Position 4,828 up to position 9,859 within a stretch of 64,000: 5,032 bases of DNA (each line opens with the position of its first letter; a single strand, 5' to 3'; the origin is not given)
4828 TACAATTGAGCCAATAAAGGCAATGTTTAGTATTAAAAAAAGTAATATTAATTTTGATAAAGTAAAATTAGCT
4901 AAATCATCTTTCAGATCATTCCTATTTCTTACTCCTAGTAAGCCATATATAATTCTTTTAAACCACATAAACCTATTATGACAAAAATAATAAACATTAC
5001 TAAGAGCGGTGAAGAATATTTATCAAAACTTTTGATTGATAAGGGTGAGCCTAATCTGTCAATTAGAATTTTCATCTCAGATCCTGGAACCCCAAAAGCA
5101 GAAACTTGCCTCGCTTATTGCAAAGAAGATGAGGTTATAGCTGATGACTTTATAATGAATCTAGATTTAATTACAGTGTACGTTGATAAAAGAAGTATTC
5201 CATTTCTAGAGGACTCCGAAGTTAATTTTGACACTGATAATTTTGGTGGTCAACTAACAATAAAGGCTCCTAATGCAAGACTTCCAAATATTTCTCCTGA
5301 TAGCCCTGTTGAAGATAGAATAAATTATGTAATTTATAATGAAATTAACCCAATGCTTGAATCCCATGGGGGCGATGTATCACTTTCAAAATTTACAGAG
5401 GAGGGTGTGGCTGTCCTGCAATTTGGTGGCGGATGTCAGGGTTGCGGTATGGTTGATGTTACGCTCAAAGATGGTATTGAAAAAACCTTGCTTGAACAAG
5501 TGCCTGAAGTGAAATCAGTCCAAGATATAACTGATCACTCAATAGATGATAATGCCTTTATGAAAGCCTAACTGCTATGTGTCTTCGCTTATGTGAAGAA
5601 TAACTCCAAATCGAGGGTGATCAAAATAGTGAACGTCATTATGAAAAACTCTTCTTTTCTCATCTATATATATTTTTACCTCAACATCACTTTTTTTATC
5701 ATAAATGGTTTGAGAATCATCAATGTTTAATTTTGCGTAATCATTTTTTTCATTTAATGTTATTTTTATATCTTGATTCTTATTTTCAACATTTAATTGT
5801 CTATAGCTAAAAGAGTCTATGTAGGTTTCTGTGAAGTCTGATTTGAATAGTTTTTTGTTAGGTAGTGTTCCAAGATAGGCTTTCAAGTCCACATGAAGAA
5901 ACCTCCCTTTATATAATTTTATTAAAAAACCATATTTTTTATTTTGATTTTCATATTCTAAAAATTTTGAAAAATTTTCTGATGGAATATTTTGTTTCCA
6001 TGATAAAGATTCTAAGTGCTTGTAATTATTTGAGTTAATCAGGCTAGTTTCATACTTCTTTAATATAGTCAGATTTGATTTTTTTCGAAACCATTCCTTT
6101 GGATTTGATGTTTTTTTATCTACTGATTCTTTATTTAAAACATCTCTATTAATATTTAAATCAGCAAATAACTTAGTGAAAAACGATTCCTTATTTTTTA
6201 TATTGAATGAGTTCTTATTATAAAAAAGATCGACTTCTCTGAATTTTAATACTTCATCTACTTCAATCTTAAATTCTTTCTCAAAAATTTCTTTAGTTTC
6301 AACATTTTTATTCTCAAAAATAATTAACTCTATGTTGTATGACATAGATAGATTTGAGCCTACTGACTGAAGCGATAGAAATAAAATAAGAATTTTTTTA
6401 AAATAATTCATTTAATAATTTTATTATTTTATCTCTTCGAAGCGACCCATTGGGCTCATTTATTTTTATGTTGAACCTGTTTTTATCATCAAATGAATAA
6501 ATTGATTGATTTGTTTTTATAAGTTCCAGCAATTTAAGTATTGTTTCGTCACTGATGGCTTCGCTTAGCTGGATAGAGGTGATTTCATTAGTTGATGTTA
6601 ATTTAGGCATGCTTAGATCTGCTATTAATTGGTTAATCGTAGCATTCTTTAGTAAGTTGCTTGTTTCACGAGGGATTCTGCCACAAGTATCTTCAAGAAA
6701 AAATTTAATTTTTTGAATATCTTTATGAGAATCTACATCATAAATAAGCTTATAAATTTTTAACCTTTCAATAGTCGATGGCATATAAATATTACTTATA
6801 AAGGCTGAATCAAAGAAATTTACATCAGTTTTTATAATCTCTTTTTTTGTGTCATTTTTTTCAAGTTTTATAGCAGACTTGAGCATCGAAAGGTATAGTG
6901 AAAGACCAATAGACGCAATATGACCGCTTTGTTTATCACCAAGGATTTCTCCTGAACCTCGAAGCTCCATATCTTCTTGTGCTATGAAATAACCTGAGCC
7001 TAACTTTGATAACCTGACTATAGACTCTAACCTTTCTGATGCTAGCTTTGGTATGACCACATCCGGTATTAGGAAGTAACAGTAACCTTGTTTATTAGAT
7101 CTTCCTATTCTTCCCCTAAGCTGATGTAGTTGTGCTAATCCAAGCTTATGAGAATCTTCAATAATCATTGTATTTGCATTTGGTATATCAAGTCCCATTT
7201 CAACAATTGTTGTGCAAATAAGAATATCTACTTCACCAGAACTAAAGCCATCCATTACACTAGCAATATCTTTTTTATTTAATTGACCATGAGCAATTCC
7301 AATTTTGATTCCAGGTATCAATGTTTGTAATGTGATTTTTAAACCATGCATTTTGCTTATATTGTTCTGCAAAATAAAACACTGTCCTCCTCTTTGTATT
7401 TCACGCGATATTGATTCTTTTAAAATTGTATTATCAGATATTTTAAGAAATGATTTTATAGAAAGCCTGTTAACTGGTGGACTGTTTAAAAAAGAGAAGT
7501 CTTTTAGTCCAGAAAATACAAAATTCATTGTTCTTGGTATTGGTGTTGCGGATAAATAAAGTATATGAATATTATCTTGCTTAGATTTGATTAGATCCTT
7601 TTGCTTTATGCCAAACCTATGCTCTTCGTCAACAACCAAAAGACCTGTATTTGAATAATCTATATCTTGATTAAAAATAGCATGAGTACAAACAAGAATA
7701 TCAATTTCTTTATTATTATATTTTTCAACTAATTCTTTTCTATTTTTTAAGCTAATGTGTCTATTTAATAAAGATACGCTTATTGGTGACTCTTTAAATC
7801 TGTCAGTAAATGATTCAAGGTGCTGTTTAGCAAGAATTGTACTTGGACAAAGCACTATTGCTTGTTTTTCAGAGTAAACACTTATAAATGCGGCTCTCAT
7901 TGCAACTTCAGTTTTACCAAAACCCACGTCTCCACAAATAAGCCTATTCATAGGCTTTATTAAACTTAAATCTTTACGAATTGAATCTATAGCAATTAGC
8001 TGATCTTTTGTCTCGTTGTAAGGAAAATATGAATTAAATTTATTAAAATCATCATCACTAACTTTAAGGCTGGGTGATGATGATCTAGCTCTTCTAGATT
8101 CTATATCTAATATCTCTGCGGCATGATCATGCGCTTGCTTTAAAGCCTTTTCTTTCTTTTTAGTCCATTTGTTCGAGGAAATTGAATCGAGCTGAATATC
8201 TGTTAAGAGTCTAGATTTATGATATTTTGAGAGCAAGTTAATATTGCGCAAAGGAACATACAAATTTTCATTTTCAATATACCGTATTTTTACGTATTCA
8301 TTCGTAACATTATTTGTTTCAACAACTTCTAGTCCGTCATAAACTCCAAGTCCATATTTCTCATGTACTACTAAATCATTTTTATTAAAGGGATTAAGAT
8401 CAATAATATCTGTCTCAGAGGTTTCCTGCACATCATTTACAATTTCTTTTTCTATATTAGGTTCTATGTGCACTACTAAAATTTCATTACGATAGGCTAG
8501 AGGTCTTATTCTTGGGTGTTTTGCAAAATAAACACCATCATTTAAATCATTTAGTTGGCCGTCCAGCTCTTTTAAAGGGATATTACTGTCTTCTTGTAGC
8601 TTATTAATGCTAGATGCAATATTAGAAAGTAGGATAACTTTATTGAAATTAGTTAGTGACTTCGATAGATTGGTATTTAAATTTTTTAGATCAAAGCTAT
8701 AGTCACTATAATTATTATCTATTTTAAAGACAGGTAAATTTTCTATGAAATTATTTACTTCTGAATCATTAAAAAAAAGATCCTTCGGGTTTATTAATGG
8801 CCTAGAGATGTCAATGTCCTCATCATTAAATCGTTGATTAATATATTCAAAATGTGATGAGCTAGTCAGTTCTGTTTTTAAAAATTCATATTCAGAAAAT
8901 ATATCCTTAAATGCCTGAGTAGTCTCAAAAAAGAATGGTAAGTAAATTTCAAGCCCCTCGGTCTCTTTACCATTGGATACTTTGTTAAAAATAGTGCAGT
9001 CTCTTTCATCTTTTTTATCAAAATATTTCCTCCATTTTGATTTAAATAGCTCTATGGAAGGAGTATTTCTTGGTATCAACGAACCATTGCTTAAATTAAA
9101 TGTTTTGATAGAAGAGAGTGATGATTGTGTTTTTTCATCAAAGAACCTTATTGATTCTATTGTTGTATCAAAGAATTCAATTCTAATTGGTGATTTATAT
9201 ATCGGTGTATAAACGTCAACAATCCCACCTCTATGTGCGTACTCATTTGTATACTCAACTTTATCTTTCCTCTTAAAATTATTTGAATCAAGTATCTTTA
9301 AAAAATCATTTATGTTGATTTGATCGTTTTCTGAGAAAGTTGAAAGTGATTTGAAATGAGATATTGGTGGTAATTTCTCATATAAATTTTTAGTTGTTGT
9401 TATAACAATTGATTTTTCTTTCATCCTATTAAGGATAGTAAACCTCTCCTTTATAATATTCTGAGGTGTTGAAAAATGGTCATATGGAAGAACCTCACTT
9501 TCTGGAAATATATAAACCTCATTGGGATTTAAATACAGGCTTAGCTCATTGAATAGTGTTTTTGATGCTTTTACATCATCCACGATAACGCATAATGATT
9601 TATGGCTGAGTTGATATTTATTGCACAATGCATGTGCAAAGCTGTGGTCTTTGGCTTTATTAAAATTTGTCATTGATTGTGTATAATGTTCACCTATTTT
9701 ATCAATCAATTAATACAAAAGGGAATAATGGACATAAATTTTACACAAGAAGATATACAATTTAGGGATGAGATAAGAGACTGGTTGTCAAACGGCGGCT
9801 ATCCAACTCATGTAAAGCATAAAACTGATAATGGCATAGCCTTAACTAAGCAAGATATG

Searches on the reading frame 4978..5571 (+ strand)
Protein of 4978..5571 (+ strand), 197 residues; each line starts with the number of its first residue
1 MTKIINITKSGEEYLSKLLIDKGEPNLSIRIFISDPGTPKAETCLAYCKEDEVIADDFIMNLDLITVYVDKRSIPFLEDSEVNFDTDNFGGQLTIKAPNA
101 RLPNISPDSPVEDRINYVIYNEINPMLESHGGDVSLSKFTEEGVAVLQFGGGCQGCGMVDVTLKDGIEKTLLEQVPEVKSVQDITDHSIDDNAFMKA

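Call 58: search_protein_families(library=pfam, proteins=[window:4978-5571:+], max_evalue=0.000001)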
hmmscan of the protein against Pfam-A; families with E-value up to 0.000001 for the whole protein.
window:4978-5571:+ (197 aa): 2 families
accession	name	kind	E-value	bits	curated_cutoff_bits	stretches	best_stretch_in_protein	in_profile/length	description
PF01106.22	NifU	-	3.8e-21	75.4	27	1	115-182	1-67/67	NifU-like domain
PF01521.26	Fe-S_biosyn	-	1.3e-07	32.2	26.3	1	5-100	3-102/110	Iron-sulphur cluster biosynthesis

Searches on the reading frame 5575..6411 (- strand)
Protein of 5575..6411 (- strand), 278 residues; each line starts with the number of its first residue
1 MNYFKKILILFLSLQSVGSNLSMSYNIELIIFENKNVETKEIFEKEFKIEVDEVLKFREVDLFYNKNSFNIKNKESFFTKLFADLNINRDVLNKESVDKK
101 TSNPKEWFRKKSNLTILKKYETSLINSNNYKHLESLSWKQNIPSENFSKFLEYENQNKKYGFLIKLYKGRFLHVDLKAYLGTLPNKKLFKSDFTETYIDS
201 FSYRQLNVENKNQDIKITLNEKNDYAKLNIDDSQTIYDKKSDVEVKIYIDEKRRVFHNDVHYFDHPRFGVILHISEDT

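Call 58: search_protein_families(library=pfam, proteins=[window:5575-6411:-], max_evalue=0.000001)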
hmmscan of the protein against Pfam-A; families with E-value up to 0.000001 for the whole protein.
window:5575-6411:- (278 aa): 1 family
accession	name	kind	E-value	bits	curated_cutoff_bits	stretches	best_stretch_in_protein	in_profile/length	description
PF10972.13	CsiV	-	1.1e-17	65.2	27.4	1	7-274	5-227/230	Peptidoglycan-binding protein, CsiV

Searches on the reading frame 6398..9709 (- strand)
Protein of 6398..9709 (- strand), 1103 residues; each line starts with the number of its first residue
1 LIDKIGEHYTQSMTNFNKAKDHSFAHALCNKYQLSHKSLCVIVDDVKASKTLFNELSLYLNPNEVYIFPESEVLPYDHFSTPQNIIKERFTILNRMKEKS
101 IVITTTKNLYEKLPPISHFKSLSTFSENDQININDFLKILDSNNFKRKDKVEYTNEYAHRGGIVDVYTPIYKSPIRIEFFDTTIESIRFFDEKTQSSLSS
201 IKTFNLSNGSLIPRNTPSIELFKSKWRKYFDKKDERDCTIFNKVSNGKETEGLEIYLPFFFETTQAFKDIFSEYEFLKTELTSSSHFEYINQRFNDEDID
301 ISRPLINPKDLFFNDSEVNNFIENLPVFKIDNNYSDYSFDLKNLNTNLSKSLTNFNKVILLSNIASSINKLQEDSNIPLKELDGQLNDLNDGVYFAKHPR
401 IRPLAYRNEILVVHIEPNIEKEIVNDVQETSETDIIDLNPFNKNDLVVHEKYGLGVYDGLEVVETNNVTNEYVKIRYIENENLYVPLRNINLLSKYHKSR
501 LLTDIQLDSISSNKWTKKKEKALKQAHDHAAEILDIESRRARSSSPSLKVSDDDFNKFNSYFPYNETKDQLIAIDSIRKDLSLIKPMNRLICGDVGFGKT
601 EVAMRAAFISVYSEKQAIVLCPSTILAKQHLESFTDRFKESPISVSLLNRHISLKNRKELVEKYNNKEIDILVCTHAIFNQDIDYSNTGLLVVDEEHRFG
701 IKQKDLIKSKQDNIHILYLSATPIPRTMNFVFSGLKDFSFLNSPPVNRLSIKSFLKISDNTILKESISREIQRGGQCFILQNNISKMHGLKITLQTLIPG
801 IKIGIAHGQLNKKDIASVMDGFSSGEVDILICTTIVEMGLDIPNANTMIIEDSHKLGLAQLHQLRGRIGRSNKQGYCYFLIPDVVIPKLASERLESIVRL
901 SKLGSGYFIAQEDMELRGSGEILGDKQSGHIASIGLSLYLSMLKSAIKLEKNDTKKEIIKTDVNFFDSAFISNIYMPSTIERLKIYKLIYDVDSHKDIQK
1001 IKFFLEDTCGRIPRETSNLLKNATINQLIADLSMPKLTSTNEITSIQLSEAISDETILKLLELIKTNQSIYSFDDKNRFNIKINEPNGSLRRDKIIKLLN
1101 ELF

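Call 58: search_protein_families(library=pfam, proteins=[window:6398-9709:-], max_evalue=0.000001)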
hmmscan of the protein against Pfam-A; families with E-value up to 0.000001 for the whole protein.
window:6398-9709:- (1103 aa): 6 families
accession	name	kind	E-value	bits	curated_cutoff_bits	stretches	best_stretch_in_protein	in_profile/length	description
PF00271.37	Helicase_C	-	2.5e-26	92.5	23.5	1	765-871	8-109/110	Helicase conserved C-terminal domain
PF00270.35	DEAD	-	4.2e-23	82.3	26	1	567-727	1-163/167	DEAD/DEAH box helicase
PF17757.6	UvrB_inter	-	5.7e-17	62.1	22.9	1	125-206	3-85/91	UvrB interaction domain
PF02559.22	CarD_TRCF_RID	-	1.9e-15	57.1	23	1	441-496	1-56/57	CarD-like/TRCF RID domain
PF04851.21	ResIII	-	1.2e-13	51.8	22.5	1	568-723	6-162/164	Type III restriction enzyme, res subunit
PF03461.20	TRCF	-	5.7e-13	49.5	25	1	968-1051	4-87/95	TRCF domain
